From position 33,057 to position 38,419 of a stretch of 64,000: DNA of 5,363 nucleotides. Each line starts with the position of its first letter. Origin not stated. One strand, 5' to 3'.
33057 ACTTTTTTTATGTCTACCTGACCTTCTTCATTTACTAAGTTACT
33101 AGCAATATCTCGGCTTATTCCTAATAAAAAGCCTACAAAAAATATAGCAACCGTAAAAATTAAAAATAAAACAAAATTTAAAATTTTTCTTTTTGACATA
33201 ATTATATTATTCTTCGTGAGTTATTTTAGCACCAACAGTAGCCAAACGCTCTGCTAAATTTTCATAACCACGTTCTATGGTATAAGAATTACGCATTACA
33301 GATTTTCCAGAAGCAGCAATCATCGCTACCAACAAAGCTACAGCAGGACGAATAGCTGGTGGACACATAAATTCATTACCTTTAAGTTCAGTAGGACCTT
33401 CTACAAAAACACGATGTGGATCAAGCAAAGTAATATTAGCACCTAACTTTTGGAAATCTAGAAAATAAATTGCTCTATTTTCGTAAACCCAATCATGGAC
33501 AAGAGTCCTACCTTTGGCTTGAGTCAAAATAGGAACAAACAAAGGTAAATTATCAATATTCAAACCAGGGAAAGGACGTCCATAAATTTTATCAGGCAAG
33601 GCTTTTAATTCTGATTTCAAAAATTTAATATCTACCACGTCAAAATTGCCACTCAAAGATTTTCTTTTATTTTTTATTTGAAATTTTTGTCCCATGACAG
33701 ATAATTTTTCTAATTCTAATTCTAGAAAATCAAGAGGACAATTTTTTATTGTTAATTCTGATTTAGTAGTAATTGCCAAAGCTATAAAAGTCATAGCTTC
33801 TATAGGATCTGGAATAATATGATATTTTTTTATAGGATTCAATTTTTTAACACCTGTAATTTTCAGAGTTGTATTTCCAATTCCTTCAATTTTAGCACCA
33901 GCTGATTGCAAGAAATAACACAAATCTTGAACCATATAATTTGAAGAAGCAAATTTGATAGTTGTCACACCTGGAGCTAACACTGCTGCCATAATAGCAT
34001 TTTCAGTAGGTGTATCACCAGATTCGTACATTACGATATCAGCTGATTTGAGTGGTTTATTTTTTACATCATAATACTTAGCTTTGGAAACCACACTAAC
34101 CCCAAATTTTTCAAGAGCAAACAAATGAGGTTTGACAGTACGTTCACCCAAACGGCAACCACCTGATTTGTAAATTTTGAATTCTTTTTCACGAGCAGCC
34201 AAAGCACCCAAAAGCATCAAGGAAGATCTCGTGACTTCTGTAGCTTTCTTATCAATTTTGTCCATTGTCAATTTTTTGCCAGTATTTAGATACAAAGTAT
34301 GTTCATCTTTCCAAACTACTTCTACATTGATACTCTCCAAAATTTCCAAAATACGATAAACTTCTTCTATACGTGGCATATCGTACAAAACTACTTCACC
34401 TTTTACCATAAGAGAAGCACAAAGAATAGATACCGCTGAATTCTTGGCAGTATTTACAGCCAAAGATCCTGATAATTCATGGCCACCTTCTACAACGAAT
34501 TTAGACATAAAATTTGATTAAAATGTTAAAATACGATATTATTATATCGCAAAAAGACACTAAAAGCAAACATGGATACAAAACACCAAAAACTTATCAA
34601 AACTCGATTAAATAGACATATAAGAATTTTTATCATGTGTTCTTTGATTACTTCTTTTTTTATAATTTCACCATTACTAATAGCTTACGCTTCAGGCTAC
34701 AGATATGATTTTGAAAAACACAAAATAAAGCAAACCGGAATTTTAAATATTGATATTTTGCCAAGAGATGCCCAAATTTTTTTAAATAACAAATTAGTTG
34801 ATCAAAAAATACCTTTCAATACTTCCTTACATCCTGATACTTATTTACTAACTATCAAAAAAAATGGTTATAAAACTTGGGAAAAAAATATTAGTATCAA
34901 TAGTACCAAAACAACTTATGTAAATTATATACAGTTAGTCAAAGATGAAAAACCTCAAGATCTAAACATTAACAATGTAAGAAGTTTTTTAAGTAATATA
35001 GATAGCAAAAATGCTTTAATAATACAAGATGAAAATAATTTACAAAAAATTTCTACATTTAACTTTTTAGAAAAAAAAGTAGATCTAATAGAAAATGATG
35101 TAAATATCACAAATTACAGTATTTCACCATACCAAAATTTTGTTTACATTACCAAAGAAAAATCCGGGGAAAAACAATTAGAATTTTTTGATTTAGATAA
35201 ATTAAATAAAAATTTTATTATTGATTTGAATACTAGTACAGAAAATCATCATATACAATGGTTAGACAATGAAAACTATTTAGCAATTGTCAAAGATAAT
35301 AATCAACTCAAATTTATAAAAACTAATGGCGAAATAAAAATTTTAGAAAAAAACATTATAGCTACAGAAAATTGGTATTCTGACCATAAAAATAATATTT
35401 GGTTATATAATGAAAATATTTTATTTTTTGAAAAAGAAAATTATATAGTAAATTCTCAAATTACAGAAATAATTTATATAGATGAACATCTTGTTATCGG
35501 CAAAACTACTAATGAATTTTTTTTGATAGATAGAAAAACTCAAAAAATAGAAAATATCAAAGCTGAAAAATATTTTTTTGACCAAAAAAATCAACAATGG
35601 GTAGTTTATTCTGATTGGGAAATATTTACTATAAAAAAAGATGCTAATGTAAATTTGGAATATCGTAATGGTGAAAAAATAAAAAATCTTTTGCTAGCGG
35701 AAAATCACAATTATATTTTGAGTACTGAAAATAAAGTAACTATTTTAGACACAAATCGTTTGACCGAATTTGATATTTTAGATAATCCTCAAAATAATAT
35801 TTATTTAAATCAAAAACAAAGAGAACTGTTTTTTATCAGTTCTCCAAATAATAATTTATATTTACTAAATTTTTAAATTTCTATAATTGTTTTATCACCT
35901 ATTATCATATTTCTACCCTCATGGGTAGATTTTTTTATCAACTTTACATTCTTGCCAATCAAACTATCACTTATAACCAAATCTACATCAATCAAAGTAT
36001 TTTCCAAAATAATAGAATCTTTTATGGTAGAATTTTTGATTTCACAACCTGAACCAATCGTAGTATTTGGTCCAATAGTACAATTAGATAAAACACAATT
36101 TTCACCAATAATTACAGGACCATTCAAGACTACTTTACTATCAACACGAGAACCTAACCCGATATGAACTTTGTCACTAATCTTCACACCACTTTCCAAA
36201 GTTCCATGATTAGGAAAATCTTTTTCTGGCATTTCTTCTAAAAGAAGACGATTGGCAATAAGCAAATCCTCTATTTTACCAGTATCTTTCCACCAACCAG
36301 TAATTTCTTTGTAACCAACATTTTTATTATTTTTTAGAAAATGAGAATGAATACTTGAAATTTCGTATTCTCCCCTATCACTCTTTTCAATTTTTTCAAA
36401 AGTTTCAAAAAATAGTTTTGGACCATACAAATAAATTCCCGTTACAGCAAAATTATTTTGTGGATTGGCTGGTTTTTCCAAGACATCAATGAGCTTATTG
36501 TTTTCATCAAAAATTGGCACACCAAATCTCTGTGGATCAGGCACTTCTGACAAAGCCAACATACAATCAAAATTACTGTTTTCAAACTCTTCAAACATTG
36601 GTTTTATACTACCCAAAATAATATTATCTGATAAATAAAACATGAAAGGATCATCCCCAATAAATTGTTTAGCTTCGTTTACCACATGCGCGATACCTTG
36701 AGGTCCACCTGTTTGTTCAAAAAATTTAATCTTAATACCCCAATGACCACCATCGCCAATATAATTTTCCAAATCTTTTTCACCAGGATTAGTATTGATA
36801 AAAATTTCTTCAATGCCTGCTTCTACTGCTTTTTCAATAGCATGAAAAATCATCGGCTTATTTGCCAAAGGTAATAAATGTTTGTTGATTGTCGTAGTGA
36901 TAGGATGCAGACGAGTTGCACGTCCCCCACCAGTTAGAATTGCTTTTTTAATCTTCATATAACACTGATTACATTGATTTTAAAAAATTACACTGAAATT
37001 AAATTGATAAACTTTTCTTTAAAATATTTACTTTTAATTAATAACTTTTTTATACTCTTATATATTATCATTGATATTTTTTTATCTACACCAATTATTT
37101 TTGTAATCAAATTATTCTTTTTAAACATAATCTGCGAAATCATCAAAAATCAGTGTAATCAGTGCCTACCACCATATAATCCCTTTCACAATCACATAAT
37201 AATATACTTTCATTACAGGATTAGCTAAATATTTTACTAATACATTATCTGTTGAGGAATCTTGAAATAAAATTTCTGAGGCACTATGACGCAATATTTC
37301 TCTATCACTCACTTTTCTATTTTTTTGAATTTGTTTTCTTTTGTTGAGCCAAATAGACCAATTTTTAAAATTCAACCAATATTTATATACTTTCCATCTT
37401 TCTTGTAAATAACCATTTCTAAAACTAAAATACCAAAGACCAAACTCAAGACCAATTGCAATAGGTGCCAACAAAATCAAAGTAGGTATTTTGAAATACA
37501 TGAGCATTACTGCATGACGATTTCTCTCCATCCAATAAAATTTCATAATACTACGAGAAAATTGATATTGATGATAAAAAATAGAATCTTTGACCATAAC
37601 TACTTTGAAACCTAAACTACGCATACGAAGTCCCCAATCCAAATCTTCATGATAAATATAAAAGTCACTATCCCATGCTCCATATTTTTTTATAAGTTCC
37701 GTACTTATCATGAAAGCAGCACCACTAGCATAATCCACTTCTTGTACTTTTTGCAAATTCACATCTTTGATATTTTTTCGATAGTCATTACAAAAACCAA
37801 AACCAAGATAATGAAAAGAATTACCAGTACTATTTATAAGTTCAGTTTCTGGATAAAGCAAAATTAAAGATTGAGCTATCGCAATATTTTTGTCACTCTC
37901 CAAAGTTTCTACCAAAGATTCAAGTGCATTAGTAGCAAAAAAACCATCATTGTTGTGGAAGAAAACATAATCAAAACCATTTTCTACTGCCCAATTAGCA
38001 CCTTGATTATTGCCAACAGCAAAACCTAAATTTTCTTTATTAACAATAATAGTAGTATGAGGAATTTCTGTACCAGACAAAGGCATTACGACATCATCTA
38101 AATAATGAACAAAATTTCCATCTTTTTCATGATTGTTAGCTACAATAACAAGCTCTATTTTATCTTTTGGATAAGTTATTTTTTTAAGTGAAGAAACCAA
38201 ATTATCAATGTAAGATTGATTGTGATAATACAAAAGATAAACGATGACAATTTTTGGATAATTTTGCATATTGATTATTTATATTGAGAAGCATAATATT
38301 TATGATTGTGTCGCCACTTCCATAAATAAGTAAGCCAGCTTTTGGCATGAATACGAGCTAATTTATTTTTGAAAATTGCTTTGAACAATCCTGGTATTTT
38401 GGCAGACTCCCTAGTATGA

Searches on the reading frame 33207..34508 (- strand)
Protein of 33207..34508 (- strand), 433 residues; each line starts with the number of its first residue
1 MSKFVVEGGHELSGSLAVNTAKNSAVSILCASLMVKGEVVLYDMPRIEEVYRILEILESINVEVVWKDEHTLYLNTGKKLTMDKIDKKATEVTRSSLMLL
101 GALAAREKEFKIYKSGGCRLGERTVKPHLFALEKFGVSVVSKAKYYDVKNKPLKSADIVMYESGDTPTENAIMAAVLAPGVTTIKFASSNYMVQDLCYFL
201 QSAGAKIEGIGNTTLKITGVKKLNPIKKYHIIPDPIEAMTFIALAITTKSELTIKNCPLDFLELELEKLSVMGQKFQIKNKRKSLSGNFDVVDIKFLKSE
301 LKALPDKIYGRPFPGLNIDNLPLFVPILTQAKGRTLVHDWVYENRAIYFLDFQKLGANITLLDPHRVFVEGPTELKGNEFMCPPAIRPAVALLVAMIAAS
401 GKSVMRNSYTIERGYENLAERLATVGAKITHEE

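Call 58: search_protein_families(library=pfam, proteins=[window:33207-34508:-], max_evalue=0.00001)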
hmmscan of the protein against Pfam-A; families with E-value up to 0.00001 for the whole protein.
window:33207-34508:- (433 aa): 1 family
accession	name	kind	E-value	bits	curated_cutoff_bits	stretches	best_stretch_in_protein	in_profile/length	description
PF00275.25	EPSP_synthase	-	6.7e-49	167.2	22.8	1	6-422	1-417/417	EPSP synthase (3-phosphoshikimate 1-carboxyvinyltransferase)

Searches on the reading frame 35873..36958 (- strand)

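Call 58: search_protein_families(library=pfam, proteins=[window:35873-36958:-], max_evalue=0.00001)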
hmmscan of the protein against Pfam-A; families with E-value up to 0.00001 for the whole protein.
window:35873-36958:- (361 aa): 4 families
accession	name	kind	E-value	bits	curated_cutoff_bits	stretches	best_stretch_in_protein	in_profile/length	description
PF00483.29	NTP_transferase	-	3.8e-47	161.4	21.2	1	5-240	1-243/245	Nucleotidyl transferase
PF25084.1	LbH_EIF2B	-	3e-10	40.5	54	1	261-359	7-99/105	EIF2B subunit epsilon LbH domain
PF00132.30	Hexapep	-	3.6e-08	33.2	27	0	289-309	16-36/36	Bacterial transferase hexapeptide (six repeats)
PF12804.13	NTP_transf_3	-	1.5e-07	32.2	27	1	7-131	2-117/160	MobA-like NTP transferase domain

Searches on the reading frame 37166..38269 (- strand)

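Call 58: search_protein_families(library=pfam, proteins=[window:37166-38269:-], max_evalue=0.00001)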
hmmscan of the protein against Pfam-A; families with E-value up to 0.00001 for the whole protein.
window:37166-38269:- (367 aa): 3 families
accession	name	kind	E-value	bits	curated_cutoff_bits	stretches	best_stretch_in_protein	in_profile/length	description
PF13641.12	Glyco_tranf_2_3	-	1.6e-11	45.1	27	1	15-251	10-226/230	Glycosyltransferase like family 2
PF00535.33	Glycos_transf_2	-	1.6e-11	44.9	23.3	1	14-196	6-167/168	Glycosyl transferase family 2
PF13632.12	Glyco_trans_2_3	-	1.8e-07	31.6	27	1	101-261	1-148/198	Glycosyl transferase family group 2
